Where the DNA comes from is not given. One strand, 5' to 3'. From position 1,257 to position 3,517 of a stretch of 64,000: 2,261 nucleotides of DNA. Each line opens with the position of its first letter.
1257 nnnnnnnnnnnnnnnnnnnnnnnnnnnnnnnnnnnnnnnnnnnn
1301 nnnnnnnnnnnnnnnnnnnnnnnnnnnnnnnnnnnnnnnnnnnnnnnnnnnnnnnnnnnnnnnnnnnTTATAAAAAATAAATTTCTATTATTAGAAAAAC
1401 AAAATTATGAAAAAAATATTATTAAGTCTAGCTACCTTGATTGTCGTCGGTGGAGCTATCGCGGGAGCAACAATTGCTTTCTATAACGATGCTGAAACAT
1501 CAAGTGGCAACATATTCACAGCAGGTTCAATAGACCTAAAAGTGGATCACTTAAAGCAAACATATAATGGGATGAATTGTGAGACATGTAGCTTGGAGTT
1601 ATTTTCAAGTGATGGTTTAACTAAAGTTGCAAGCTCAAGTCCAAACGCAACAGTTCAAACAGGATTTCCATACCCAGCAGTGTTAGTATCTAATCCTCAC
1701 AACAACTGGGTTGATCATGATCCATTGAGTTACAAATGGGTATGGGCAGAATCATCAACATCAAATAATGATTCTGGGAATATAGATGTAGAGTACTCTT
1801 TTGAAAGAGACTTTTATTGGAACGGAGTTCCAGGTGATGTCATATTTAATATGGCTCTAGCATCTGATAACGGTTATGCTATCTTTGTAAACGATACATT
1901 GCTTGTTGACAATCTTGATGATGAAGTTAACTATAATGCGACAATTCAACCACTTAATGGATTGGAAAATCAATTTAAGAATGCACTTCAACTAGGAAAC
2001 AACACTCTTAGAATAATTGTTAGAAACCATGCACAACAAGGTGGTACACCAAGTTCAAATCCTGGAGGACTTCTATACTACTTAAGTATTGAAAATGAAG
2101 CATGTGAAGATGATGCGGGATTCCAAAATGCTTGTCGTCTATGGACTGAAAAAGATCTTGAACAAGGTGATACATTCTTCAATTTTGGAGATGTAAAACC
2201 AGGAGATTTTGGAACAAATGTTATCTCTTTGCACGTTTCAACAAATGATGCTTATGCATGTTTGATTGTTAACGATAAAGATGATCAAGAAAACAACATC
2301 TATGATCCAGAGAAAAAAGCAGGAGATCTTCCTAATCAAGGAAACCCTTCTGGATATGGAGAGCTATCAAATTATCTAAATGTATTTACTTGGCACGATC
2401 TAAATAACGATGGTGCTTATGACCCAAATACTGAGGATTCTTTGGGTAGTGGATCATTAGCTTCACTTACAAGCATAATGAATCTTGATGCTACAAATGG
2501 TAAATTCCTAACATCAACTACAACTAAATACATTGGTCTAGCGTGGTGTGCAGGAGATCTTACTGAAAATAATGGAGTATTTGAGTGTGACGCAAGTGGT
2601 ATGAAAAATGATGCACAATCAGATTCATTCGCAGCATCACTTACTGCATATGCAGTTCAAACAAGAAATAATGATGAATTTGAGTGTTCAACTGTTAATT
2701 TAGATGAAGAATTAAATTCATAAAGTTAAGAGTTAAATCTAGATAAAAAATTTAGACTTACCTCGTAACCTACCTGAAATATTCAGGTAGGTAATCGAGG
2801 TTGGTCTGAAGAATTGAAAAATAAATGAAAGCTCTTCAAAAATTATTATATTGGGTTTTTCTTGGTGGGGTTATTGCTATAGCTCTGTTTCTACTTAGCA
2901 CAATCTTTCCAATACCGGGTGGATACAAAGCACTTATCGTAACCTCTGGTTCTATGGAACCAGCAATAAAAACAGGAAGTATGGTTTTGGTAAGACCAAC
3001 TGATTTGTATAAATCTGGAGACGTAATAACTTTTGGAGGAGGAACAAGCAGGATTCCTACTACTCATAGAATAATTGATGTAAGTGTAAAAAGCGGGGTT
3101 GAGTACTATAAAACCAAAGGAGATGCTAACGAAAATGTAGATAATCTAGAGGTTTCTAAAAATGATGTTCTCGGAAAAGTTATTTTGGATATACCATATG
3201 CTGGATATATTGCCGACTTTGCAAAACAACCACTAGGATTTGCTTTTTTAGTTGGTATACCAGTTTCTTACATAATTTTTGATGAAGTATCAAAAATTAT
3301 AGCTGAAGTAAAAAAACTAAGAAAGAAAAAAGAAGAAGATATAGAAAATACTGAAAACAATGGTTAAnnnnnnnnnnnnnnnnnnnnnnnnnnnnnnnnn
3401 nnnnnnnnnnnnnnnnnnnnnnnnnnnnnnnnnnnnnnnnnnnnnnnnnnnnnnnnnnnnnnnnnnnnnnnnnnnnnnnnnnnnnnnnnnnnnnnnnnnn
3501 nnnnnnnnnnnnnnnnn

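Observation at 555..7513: TasA/SipW-type secreted-fibre operon with its own signal peptidase, an LTD/acidic-tail giant protein and an adjacent ECF sigma/anti-sigma pair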

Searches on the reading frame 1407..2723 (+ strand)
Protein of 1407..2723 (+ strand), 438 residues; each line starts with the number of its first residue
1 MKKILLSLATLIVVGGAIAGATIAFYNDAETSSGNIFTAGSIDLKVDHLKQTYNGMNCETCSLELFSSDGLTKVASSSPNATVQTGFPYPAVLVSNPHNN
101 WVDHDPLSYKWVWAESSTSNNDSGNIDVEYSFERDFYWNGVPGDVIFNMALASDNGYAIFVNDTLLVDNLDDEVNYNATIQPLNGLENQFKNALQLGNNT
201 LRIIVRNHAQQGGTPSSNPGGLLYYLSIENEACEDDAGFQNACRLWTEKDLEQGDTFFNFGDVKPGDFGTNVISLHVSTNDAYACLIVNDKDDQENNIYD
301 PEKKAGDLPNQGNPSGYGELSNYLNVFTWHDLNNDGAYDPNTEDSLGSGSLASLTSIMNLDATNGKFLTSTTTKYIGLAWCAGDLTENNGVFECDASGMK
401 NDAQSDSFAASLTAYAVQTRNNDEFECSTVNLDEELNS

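Call 3: search_protein_families(library=ncbifam, proteins=[window:1407-2723:+], max_evalue=0.1)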
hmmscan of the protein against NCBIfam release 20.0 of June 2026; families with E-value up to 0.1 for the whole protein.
window:1407-2723:+ (438 aa): 1 family
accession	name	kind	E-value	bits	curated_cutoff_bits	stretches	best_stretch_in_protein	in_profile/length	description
TIGR04088.1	cognate_SipW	domain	3.5e-05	23.8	19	1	8-42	1-34/34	SipW-dependent-type signal peptide-containing protein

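Call 4: search_protein_families(library=pfam, proteins=[window:1407-2723:+], max_evalue=0.1)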
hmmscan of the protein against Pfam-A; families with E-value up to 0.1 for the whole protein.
window:1407-2723:+ (438 aa): 1 family
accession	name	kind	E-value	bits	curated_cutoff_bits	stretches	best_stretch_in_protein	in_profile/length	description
PF12389.13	Peptidase_M73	-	0.00065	20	22.5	1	2-48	4-49/196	Camelysin metallo-endopeptidase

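Call 64: search_protein_families(library=pfam, alignment_id=A6, max_evalue=0.01)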
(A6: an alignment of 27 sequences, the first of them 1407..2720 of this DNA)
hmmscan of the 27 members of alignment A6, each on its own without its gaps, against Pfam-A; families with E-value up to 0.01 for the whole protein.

A. member 1, window:1407-2720:+ (438 aa): 1 family
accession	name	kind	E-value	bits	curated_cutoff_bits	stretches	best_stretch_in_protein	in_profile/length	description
PF12389.13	Peptidase_M73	-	0.00065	20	22.5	1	2-48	4-49/196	Camelysin metallo-endopeptidase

B. families by the number of members that match (of 27 scanned): 8 families
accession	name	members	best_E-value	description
PF12389.13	Peptidase_M73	24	2.3e-07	Camelysin metallo-endopeptidase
PF04862.18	DUF642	6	8e-10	Protein of unknown function (DUF642)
PF00629.30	MAM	2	1.1e-06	MAM domain, meprin/A5/mu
PF22825.2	HpiC1-like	2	0.0047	HpiC1 cyclase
PF24517.2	CBM96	1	3.6e-26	Carbohydrate-binding module family 96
PF06848.17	Disaggr_repeat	1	1.7e-08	Disaggregatase related repeat domain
PF02837.24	Glyco_hydro_2_N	1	0.00019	Glycosyl hydrolases family 2, sugar binding domain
PF00688.24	TGFb_propeptide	1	0.00049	TGF-beta propeptide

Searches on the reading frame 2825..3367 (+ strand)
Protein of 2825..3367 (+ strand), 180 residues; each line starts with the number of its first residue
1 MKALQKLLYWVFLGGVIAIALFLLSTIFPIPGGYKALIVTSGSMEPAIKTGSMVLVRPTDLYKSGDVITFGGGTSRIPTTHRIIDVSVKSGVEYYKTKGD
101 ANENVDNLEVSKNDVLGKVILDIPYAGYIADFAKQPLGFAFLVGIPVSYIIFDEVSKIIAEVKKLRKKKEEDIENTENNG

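Call 3: search_protein_families(library=ncbifam, proteins=[window:2825-3367:+], max_evalue=0.1)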
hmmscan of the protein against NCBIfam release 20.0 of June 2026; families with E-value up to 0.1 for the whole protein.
window:2825-3367:+ (180 aa): 3 families
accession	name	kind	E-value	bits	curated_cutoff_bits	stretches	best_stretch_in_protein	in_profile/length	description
NF046067.1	SigPepSipWBacil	equivalog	3.7e-32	111.4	190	1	3-178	3-185/189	signal peptidase I SipW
TIGR02228.1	sigpep_I_arch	equivalog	7.1e-30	104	51.85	1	15-157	11-157/158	signal peptidase I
TIGR02227.1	sigpep_I_bact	equivalog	6.7e-05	22.8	47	1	17-85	7-76/162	signal peptidase I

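Call 4: search_protein_families(library=pfam, proteins=[window:2825-3367:+], max_evalue=0.1)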
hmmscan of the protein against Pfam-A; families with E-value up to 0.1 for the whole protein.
window:2825-3367:+ (180 aa): 3 families
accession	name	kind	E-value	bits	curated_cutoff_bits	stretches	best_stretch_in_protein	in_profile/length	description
PF00717.28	Peptidase_S24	-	7.7e-06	26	23.3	1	26-70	27-71/116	Peptidase S24-like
PF10502.14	Peptidase_S26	-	0.015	15.7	22.9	1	17-82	10-76/168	Signal peptidase, peptidase S26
PF10107.15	Endonuc_Holl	-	0.085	13.1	23.8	0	94-157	57-117/159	Endonuclease related to archaeal Holliday junction resolvase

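Call 18: find_related_loci(query=A1, collection=genome_contigs, flank=10000)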
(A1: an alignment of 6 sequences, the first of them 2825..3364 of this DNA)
Query A1 (180 aa) in genome_contigs; peptide patterns used: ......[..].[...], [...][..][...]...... (x = any residue, [..] = any of these).
599 stretches matched a pattern (row limit reached: there are more); 535 encode a relative of the query (tblastn E <= 1e-3); the best 80 are kept; 80 distinct loci.
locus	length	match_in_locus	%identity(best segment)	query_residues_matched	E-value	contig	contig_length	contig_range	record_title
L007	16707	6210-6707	51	2-166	4e-57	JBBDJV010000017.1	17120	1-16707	MAG: Candidatus Paceibacterota bacterium isolate LejiaA_42_15 Lejia_A_4845_length_17120_cov_8, whole genome shotgun sequ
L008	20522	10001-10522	50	7-179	7e-57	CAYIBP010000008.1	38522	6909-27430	MAG TPA_asm: uncultured Candidatus Saccharibacteria bacterium isolate ERP119705_co1_115 genome assembly, contig: NODE_92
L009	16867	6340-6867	52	1-175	5e-55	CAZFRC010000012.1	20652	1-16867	MAG TPA_asm: uncultured Candidatus Saccharibacteria bacterium isolate binchicken_co58_84 genome assembly, contig: NODE_2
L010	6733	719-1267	49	1-179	4e-55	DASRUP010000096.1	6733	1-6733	MAG TPA_asm: Candidatus Paceibacterota bacterium isolate SMAG_U8136 k141_1556900, whole genome shotgun sequence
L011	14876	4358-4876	51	4-175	2e-54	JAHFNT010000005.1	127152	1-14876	MAG: Candidatus Nomurabacteria bacterium isolate nzgw487 NODE_108_length_127153_cov_5.038156, whole genome shotgun seque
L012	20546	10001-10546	51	1-179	1e-53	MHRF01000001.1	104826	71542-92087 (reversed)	MAG: Candidatus Taylorbacteria bacterium RIFCSPHIGHO2_01_FULL_46_22b rifcsphigho2_01_scaffold_1060, whole genome shotgun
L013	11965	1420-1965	49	1-180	6e-54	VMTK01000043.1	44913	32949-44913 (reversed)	MAG: Candidatus Falkowbacteria bacterium isolate S3_17 k141_63889, whole genome shotgun sequence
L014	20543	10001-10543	50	1-180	1e-53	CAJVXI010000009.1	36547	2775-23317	TPA_asm: uncultured bacterium isolate DRR093005_bin.15_MetaBAT_v2.12.1_MAG genome assembly, contig: NODE_555_length_3654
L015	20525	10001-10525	49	6-175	8e-53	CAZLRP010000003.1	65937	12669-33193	MAG TPA_asm: uncultured Candidatus Saccharibacteria bacterium isolate binchicken_co220_141 genome assembly, contig: NODE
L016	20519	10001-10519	49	1-172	5e-52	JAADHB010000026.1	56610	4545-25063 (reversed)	MAG: bacterium isolate M_MetaBat.155 contig-127_555, whole genome shotgun sequence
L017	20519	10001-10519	48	1-172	1e-51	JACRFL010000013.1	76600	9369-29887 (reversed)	MAG: Candidatus Kaiserbacteria bacterium isolate NC_groundwater_1724_Pr3_B-0.1um_57_17 SR-2_scaffold_141_3155596, whole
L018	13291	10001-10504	54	1-169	1e-51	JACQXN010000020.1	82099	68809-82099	MAG: Candidatus Portnoybacteria bacterium isolate NC_groundwater_1516_Pr4_B-0.1um_40_5 SR1-18-B1_scaffold_207876, whole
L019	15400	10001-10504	51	1-167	3e-51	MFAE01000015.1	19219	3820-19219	MAG: Candidatus Campbellbacteria bacterium RIFOXYC2_FULL_35_25 rifoxyc2_full_scaffold_875, whole genome shotgun sequence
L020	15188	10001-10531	49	1-176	2e-51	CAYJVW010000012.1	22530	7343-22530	MAG TPA_asm: uncultured Candidatus Saccharibacteria bacterium isolate ERP125453_co1_233 genome assembly, contig: NODE_21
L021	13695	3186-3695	53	4-174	5e-51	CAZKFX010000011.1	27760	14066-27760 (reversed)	MAG TPA_asm: uncultured Candidatus Saccharibacteria bacterium isolate binchicken_co6_543 genome assembly, contig: NODE_1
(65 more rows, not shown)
